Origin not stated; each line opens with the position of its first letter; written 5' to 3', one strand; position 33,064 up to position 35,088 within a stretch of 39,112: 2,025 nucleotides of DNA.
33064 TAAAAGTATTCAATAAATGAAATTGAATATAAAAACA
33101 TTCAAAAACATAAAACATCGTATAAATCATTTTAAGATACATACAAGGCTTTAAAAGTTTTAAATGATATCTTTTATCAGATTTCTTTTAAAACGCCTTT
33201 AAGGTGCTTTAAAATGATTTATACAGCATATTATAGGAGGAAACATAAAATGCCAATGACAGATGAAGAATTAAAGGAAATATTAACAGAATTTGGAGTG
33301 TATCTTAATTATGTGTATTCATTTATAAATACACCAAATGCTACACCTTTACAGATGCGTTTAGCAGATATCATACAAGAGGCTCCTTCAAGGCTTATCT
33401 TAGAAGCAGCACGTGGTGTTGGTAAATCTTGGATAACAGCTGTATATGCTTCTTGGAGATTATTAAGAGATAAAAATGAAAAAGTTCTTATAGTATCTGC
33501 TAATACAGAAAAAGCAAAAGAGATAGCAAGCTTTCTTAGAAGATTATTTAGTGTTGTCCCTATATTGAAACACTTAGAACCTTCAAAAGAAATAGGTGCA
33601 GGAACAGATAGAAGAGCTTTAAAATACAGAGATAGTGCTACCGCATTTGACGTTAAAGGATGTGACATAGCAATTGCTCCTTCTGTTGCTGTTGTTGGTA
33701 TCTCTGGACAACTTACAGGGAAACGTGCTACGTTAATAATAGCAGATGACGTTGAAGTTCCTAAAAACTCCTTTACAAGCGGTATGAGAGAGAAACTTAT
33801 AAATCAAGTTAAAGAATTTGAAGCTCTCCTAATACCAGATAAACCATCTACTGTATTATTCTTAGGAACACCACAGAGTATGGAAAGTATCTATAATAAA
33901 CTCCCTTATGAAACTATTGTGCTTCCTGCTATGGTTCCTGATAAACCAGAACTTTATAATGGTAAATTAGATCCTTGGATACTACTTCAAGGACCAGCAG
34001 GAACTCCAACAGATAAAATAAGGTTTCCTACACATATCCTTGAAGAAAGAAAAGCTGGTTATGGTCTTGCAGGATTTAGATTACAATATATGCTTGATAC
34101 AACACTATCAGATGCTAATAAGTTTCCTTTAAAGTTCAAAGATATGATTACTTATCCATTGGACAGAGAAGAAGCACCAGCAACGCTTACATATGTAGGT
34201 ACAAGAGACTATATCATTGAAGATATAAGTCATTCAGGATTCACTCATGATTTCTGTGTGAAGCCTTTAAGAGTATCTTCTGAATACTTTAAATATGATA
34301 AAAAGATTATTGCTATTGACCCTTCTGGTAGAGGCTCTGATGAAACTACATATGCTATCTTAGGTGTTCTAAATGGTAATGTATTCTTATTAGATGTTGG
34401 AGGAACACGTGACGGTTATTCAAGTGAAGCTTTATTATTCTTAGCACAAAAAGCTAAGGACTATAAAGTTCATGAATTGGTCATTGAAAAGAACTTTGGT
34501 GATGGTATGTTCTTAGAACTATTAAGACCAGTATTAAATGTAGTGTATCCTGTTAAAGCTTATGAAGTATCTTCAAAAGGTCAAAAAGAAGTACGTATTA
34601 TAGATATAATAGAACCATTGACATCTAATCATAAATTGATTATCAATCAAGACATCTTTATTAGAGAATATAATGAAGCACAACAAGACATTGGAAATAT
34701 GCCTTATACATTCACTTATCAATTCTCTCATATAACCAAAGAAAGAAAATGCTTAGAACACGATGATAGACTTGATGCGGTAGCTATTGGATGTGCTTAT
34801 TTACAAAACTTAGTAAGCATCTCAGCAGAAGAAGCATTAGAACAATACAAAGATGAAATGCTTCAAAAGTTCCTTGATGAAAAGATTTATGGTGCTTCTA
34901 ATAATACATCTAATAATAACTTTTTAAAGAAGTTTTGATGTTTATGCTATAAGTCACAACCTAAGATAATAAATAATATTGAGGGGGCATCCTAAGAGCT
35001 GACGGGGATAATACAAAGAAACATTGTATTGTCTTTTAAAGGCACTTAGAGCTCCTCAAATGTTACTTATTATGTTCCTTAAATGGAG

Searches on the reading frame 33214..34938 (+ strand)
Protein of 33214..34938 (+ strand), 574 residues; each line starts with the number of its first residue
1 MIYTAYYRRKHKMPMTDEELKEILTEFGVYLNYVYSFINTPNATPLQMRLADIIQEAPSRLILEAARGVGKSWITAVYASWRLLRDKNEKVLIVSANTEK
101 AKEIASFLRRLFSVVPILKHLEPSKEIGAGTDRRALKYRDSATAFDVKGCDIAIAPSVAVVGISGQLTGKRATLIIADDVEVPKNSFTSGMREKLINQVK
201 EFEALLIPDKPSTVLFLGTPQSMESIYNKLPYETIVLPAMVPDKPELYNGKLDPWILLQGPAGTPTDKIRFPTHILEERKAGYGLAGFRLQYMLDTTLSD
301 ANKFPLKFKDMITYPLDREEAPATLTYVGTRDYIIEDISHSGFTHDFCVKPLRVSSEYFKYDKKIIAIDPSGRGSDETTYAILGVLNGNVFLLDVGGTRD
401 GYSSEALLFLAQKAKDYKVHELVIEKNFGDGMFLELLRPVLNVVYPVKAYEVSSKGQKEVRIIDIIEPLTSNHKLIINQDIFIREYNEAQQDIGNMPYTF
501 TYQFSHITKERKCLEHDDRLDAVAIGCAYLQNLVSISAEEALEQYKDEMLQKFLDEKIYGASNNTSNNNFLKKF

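Call 8: search_protein_families(library=phrogs, proteins=[window:33214-34938:+])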
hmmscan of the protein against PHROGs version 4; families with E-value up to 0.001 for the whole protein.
window:33214-34938:+ (574 aa): 6 families
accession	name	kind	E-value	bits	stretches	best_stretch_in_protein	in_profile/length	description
phrog_38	-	head and packaging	1.4e-99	335.8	1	24-544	270-717/760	terminase large subunit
phrog_15524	-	head and packaging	2.9e-56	191.7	1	363-557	4-200/249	terminase large subunit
phrog_17672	-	head and packaging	2.2e-54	185.9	1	39-374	46-391/395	terminase large subunit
phrog_4758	-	head and packaging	1.2e-19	71.6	1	39-219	37-206/243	terminase large subunit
phrog_2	-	head and packaging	3.9e-10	40.1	1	52-104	272-322/807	terminase large subunit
phrog_5989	-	head and packaging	1.6e-06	28.5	1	62-117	160-215/347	terminase large subunit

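Call 9: search_dna_similar(query=window:33214-34938:+, collection=phages, mode=protein, max_rows=25)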
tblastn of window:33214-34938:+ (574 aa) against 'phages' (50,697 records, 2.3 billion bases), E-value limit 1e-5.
Records with a match: 2695; places in all: 2715; records where one place covers at least 80% of the query: 2651.
Best place of each record, by identity: <60% 2695.
By first word of the organism name: Klebsiella 701; Escherichia 365; Pseudomonas 330; Acinetobacter 167; Vibrio 131; Salmonella 113; Yersinia 95; Pectobacterium 85; Ralstonia 54; Aeromonas 47; and 74 more.
By host as written in the record: - 376; Klebsiella pneumoniae 376; Escherichia coli 125; Acinetobacter baumannii 60; Pseudomonas putida KT2440 and Paw85 53; Pseudomonas aeruginosa 44; Yersinia pestis 38; Pectobacterium atrosepticum DSM18077 33; and 688 more.
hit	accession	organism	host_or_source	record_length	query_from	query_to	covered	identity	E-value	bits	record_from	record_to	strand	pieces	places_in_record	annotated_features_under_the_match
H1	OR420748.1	Roseobacter phage CRP-143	Paracoccaceae bacterium strain FZCC0023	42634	19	574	97%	54.4%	0e+0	625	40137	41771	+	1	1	DNA maturase B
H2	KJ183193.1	Lauvirus lau218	-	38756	15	571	97%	43.0%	1e-144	467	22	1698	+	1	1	maturase, NTPase containing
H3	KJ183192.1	Lauvirus lau218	-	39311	15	571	97%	43.0%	1e-144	467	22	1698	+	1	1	maturase, NTPase containing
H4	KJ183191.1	Podophage Lau218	-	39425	15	571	97%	42.5%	1e-138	450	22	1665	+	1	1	maturase, NTPase containing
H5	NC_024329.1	Podophage Lau218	-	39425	15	571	97%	42.5%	1e-138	450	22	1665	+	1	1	terminase large subunit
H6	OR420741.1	Roseobacter phage CRP-118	Paracoccaceae bacterium strain FZCC0023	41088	21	573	96%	41.1%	7e-127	416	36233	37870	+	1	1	DNA maturase B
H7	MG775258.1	Pseudomonas phage Henninger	Pseudomonas sp. CTX2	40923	9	561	96%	40.5%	8e-118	390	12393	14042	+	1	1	DNA packaging protein | endopeptidase | ribosome_binding_site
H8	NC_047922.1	Pseudomonas phage Henninger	Pseudomonas sp. CTX2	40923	9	561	96%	40.5%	8e-118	390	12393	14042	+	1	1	terminase large subunit | Rz-like spanin | ribosome_binding_site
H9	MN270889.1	Ralstonia phage P-PSG-11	Ralstonia solanacearum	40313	12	535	91%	42.2%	2e-126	415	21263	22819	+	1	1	terminase large subunit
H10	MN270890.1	Ralstonia phage P-PSG-11-1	Ralstonia solanacearum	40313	12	535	91%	42.2%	2e-126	415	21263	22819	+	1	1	terminase large subunit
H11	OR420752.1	Roseobacter phage CRP-403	Paracoccaceae bacterium strain FZCC0037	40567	21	555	93%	41.3%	9e-125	410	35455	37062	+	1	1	DNA maturase B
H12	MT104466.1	Pseudomonas phage MR2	-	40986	9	571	98%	39.2%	1e-115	384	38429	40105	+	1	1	putative terminase large subunit | putative Rz-like lysis protein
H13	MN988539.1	Rhizobium phage RHph_I20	Rhizobium sp. N324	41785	27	529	88%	43.8%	5e-127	416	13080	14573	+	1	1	terminase large subunit protein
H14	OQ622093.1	Pseudomonas phage 10P302A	Pseudomonas syringae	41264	27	558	93%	41.3%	3e-115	382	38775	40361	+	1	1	DNA packaging protein B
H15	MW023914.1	Rhizobium phage vB_RleA_TRX32-1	Rhizobium leguminosarum TRX32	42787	26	565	94%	40.7%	4e-124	408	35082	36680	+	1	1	terminase large subunit DNA packaging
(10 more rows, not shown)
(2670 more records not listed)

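Call 11: find_related_loci(query=window:33214-34938:+, collection=viral_contigs, flank=10000)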
Query window:33214-34938:+ (574 aa) in viral_contigs; peptide patterns used: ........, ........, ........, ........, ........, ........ (x = any residue, [..] = any of these).
28 stretches matched a pattern; 15 encode a relative of the query (tblastn E <= 1e-3); 15 distinct loci.
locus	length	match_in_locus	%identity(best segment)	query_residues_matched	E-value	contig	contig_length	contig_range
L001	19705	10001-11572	42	27-550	6e-138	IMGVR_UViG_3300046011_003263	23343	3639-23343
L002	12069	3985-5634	41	13-563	2e-135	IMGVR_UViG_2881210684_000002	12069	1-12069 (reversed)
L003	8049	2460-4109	41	13-563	2e-135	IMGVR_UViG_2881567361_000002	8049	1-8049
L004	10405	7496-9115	41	13-558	6e-130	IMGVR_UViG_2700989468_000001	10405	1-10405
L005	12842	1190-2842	39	5-551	5e-128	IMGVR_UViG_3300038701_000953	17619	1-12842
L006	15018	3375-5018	40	13-568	1e-127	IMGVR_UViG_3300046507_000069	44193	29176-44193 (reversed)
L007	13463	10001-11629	40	19-567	2e-125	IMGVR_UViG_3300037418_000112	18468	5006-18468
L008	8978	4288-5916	40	19-567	2e-125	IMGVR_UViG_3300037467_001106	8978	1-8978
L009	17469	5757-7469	39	23-574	5e-125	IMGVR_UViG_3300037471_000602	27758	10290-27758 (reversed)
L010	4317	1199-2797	39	9-556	9e-127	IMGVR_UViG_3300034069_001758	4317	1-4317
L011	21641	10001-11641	40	8-555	3e-117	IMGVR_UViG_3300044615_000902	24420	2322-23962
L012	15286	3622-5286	37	26-571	6e-114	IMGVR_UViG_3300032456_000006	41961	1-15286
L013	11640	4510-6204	38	9-565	1e-113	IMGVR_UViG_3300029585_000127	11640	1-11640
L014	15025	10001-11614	37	15-555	6e-109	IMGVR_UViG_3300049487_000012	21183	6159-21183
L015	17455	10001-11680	36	24-544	3e-101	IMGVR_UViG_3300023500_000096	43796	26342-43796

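Call 13: find_homologous_proteins(query=window:33214-34938:+, max_evalue=1e-50)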
Query window:33214-34938:+ (574 aa): 4446 proteins with E <= 1e-50 among 8000 candidates; the best 120 are listed.
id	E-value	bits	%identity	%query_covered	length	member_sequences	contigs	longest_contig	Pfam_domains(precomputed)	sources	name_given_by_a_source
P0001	0.0e+0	1265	100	98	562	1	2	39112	PF22530.3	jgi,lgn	-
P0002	2.3e-221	754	60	97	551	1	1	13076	PF22530.3,PF03237.22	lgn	-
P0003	1.7e-216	738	60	97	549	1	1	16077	PF22530.3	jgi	-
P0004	2.5e-213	728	60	97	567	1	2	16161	PF22530.3,PF03237.22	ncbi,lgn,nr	ncbi:MAG: phage terminase large subunit [Ignisphaera sp.]|nr:phage terminase large subunit [Ignispha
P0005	1.3e-212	725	60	95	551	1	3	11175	PF22530.3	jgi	-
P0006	2.1e-210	718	59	97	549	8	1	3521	PF22530.3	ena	-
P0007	4.0e-210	717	58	97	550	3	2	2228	PF22530.3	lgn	-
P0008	2.0e-206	705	58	97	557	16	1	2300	PF22530.3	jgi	jgi:hypothetical protein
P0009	1.9e-205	702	56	95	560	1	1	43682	PF22530.3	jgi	jgi:hypothetical protein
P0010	3.1e-205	701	58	97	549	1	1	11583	PF22530.3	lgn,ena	-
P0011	3.5e-205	701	57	97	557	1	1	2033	PF22530.3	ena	-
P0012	4.7e-205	700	57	97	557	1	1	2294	PF22530.3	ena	-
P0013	8.7e-205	699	57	98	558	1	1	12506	PF22530.3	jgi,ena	-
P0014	9.0e-205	699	57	97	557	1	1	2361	PF22530.3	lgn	-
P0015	1.2e-204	699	57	97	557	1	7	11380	PF22530.3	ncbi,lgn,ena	-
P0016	3.2e-204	698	57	97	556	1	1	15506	PF22530.3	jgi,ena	-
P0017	2.8e-201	688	58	96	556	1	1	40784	PF22530.3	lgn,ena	-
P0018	6.8e-201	687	57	95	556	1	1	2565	PF22530.3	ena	-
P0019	7.7e-201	686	57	95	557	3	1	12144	PF22530.3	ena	-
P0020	8.7e-201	686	57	97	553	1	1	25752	PF22530.3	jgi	-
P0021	1.0e-200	686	57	95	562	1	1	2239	PF22530.3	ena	-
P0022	1.8e-200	685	56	97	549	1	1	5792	PF22530.3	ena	-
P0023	2.2e-200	685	56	97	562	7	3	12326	PF22530.3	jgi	jgi:hypothetical protein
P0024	8.0e-200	683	56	98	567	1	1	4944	PF22530.3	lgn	-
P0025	1.6e-199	682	57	96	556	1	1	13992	PF22530.3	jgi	-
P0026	3.0e-199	681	57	96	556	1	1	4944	PF22530.3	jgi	-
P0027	3.0e-199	681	56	97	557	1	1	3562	PF22530.3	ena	-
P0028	3.8e-199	681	56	98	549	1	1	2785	PF22530.3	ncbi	-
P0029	3.8e-199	681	56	97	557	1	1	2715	PF22530.3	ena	-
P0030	4.1e-199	681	57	96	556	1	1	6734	PF22530.3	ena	-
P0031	8.3e-199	680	56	97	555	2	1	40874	PF22530.3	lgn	-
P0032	9.4e-199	679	57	95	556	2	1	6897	PF22530.3,PF03237.22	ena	-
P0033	3.7e-198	678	56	97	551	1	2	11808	PF22530.3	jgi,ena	-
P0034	7.6e-198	676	56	97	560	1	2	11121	PF22530.3,PF03237.22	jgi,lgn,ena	jgi:hypothetical protein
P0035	1.0e-197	676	57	95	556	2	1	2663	PF22530.3,PF03237.22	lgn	-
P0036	2.8e-197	675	55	97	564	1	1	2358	PF22530.3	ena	-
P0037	8.3e-197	673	56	97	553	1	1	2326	PF22530.3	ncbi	-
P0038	1.9e-196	672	55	96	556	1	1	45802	PF22530.3,PF03237.22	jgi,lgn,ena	-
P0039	2.9e-196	671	56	95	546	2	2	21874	PF22530.3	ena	-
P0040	3.3e-196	671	56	97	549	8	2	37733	PF22530.3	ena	-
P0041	3.4e-196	671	56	95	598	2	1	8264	PF22530.3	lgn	-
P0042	5.0e-196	670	55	95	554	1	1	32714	PF22530.3,PF03237.22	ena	-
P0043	9.4e-196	670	55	98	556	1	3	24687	PF22530.3,PF03237.22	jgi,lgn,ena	-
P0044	1.4e-195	669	55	95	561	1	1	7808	PF22530.3,PF03237.22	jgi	-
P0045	2.0e-195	669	55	97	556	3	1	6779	PF22530.3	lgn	-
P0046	3.5e-195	668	55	95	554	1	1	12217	PF22530.3,PF03237.22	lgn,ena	-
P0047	6.3e-195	667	54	98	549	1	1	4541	PF22530.3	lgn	-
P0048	1.1e-194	666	56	95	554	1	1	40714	PF22530.3,PF03237.22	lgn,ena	-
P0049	1.5e-194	666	55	95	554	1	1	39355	PF22530.3,PF03237.22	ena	-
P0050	2.7e-194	665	56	96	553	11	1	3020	PF22530.3,PF03237.22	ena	-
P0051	9.8e-194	663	54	97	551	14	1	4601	PF22530.3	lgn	-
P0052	1.3e-193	662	56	94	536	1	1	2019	PF22530.3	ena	-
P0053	2.2e-193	662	55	95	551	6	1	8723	PF22530.3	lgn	-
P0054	2.2e-193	662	55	98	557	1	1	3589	PF22530.3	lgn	-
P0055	2.4e-193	662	55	97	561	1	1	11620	PF22530.3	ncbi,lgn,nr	ncbi:MAG: phage terminase large subunit [Campylobacterales bacterium]|nr:phage terminase large subun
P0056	2.6e-193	662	54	97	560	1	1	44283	PF22530.3,PF03237.22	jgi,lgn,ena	-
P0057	2.6e-193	662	54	98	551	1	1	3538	PF22530.3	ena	-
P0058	3.5e-193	661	54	97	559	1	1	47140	PF22530.3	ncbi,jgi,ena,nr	ncbi:MAG: DNA maturase B [Desulfurococcales archaeon ex4484_217_2]|nr:MAG: DNA maturase B [Desulfuro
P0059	1.1e-192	659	55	98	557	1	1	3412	PF22530.3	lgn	-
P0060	2.6e-192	658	55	97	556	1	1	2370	PF22530.3,PF03237.22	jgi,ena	-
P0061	2.8e-192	658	55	97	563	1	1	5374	PF22530.3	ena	-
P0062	4.4e-192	657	55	97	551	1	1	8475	PF22530.3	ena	-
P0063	4.8e-192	657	55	95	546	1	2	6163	PF22530.3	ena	-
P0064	8.4e-192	657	54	97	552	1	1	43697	PF22530.3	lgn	-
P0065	9.0e-192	656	55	97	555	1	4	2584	PF22530.3,PF03237.22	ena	-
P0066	9.1e-192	656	55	97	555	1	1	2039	PF22530.3,PF03237.22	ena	-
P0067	1.1e-191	656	55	95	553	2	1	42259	PF22530.3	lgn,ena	-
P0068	1.5e-191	656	54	97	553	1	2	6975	PF22530.3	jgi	jgi:hypothetical protein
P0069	1.9e-191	655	55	98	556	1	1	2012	PF22530.3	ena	-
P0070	2.1e-191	655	53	97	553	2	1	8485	PF22530.3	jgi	jgi:hypothetical protein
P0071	2.2e-191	655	55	97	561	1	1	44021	PF22530.3,PF03237.22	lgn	-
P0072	3.0e-191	655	56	95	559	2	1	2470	PF22530.3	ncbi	-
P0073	4.1e-191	654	54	97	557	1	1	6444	PF22530.3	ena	-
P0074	4.2e-191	654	55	96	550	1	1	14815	PF22530.3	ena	-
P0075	5.5e-191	654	55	97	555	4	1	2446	PF22530.3,PF03237.22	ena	-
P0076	8.8e-191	653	55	97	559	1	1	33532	PF22530.3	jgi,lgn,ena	-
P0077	1.3e-190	653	54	98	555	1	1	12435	PF22530.3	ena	-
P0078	1.4e-190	652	56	96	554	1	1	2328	PF22530.3,PF03237.22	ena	-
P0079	2.1e-190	652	54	95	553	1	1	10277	PF22530.3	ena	-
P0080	2.9e-190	651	54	98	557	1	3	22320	PF22530.3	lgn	-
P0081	4.2e-190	651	54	96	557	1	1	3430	PF22530.3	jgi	jgi:hypothetical protein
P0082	5.0e-190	651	55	97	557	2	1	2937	PF22530.3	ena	-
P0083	5.6e-190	651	53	96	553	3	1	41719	PF22530.3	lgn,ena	-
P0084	1.2e-189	649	55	97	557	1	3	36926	PF22530.3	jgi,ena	jgi:hypothetical protein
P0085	1.7e-189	649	56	95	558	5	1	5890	PF22530.3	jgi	jgi:hypothetical protein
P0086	2.1e-189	649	54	96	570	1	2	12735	PF22530.3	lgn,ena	-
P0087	2.5e-189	648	57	92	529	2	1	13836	PF22530.3,PF03237.22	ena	-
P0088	2.5e-189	648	55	97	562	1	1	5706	PF22530.3,PF03237.22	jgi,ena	-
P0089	2.8e-189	648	56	95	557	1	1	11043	PF22530.3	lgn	-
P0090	3.1e-189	648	54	96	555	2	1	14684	PF22530.3,PF03237.22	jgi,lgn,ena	-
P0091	3.8e-189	648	55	98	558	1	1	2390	PF22530.3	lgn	-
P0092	6.7e-189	647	54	98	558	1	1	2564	PF22530.3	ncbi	-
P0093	7.0e-189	647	54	97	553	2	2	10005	PF22530.3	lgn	-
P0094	8.1e-189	647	55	96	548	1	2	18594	PF22530.3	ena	-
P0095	8.4e-189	647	55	95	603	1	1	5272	PF22530.3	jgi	jgi:hypothetical protein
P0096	9.8e-189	646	55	96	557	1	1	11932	PF22530.3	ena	-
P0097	1.8e-188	646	56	95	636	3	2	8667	PF22530.3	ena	-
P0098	3.1e-188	645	56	96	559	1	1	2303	PF22530.3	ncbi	-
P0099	3.3e-188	645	54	97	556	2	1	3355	PF22530.3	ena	-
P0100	3.5e-188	645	54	96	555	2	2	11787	PF22530.3,PF03237.22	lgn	-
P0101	4.8e-188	644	53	96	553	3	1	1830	PF22530.3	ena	-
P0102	1.0e-187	643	55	98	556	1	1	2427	PF22530.3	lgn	-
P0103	1.1e-187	643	56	95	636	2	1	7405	PF22530.3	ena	-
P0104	1.6e-187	642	54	95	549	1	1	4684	PF22530.3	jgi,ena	-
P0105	1.7e-187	642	56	95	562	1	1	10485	PF22530.3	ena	-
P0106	1.7e-187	642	55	95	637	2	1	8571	PF22530.3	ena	-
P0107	2.2e-187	642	54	95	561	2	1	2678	PF22530.3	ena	-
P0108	4.2e-187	641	53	96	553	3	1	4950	PF22530.3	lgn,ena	-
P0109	4.3e-187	641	52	98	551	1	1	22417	PF22530.3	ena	-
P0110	5.0e-187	641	53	97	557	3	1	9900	PF22530.3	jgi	-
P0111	8.9e-187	640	56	95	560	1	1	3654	PF22530.3,PF03237.22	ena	-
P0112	9.6e-187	640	55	95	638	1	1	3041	PF22530.3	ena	-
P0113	1.0e-186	640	54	98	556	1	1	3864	PF22530.3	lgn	-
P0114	2.4e-186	639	55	95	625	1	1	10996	PF22530.3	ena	-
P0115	1.1e-185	636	55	96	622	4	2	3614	PF22530.3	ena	-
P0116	1.4e-185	636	53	98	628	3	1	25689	PF22530.3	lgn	-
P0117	1.8e-185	636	54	95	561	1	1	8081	PF22530.3,PF03237.22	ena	-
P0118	4.9e-185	634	55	95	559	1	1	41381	PF22530.3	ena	-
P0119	1.0e-184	633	55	97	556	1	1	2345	PF22530.3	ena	-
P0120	1.6e-184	632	52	98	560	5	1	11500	PF22530.3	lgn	-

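Call 14: find_encoding_contigs(protein=P0001, flank=10000, max_places=6)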
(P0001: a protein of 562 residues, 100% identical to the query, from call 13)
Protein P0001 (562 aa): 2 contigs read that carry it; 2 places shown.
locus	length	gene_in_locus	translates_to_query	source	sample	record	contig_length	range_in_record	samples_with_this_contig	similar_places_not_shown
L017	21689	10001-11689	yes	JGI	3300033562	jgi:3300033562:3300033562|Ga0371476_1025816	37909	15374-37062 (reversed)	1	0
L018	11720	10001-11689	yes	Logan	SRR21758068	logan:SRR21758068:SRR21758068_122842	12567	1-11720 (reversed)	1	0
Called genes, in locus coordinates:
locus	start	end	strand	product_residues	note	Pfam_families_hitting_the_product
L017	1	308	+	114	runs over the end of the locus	-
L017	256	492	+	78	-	-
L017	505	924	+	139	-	PF13539:Peptidase_M15_4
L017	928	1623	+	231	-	-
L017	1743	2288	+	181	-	-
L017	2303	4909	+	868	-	-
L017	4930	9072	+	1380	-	-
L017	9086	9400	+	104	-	PF11123:DNA_Packaging_2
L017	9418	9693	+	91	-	-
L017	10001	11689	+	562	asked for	PF22530:Terminase-T7_RNaseH-like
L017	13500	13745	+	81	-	-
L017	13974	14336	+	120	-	-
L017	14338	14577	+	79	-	-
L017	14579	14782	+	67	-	-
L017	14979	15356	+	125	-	-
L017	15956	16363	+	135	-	-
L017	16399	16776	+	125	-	-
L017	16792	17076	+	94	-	-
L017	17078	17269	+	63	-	-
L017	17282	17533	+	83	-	-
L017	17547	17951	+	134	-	-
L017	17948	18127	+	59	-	-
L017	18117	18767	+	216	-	-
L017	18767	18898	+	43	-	-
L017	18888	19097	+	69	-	-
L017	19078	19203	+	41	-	-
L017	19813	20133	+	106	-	-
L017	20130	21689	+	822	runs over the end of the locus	PF14700:RPOL_N (faint), PF00940:RNA_pol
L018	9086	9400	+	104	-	PF11123:DNA_Packaging_2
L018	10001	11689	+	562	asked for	PF22530:Terminase-T7_RNaseH-like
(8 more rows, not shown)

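Call 16: find_encoding_contigs(protein=P0009, flank=10000, max_places=2)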
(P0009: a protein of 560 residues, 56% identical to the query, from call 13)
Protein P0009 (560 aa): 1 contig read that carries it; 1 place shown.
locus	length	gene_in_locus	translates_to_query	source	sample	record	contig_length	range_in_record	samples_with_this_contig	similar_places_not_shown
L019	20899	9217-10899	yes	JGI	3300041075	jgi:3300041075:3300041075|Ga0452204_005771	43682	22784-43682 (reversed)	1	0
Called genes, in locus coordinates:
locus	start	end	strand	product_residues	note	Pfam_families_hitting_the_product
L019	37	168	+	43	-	-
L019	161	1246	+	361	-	PF09956:Phage_cement_2 (faint)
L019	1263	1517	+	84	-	-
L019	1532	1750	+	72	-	-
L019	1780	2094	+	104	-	PF13539:Peptidase_M15_4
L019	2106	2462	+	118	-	-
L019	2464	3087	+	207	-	-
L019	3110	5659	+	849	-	PF00959:Phage_lysozyme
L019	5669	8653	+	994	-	-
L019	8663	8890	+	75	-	PF11123:DNA_Packaging_2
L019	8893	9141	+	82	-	-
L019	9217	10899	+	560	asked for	PF22530:Terminase-T7_RNaseH-like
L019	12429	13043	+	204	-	-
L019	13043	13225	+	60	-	-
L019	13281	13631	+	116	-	-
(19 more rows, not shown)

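Call 17: find_encoding_contigs(protein=P0017, flank=10000, max_places=2)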
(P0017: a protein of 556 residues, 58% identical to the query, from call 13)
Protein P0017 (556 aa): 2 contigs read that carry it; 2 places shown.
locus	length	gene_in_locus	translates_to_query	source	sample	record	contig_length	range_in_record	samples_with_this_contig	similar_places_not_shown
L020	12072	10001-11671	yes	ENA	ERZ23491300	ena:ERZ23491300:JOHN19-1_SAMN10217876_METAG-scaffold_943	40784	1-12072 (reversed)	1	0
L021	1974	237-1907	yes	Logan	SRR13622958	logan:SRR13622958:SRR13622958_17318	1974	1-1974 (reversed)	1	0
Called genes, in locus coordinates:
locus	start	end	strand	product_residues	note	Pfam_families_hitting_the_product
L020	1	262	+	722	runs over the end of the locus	PF27114:Phage_tail_beta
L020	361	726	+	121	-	-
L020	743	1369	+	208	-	-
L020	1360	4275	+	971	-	-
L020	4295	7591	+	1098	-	-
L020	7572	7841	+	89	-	PF11123:DNA_Packaging_2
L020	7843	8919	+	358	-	-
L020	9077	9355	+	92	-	-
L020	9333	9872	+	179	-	-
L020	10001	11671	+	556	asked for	PF22530:Terminase-T7_RNaseH-like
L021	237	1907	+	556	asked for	PF22530:Terminase-T7_RNaseH-like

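Call 18: find_encoding_contigs(protein=P0003, flank=10000, max_places=2)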
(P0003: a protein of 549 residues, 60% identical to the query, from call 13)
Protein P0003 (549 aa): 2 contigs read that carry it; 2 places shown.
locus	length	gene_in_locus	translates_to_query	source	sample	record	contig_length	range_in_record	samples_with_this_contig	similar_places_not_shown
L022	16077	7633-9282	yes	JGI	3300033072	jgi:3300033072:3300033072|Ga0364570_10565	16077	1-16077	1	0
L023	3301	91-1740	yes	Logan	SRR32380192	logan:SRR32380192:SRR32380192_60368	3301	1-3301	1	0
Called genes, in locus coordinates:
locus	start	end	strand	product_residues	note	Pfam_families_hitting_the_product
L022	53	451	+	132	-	-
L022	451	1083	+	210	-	-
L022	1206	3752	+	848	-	-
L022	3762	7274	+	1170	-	-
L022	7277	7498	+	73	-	PF11123:DNA_Packaging_2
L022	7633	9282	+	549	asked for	PF22530:Terminase-T7_RNaseH-like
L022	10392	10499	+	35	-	-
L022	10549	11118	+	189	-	-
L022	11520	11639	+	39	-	-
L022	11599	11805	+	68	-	-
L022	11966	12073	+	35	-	-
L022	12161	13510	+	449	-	-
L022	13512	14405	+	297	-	-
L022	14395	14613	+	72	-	-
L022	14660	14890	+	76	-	-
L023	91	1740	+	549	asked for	PF22530:Terminase-T7_RNaseH-like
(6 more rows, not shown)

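Call 19: find_encoding_contigs(protein=P0004, flank=10000, max_places=2)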
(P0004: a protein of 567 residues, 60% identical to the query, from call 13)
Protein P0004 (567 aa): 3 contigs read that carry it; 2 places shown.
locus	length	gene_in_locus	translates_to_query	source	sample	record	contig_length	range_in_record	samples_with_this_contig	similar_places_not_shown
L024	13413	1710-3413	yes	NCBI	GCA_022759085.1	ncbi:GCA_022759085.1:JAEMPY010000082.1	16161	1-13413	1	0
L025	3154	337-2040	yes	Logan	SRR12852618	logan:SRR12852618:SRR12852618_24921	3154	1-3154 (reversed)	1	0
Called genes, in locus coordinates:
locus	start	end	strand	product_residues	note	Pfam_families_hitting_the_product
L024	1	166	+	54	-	?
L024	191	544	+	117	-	-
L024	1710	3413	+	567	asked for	PF03237:Terminase_6N (weak), PF22530:Terminase-T7_RNaseH-like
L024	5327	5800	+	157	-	-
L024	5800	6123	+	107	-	-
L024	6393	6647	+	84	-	-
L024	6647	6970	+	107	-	-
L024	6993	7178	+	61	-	-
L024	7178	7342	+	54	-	-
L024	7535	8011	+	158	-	-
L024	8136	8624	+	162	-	-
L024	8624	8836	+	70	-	-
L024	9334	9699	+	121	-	-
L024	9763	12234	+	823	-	PF00940:RNA_pol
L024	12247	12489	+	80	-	-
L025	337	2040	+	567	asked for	PF03237:Terminase_6N (weak), PF22530:Terminase-T7_RNaseH-like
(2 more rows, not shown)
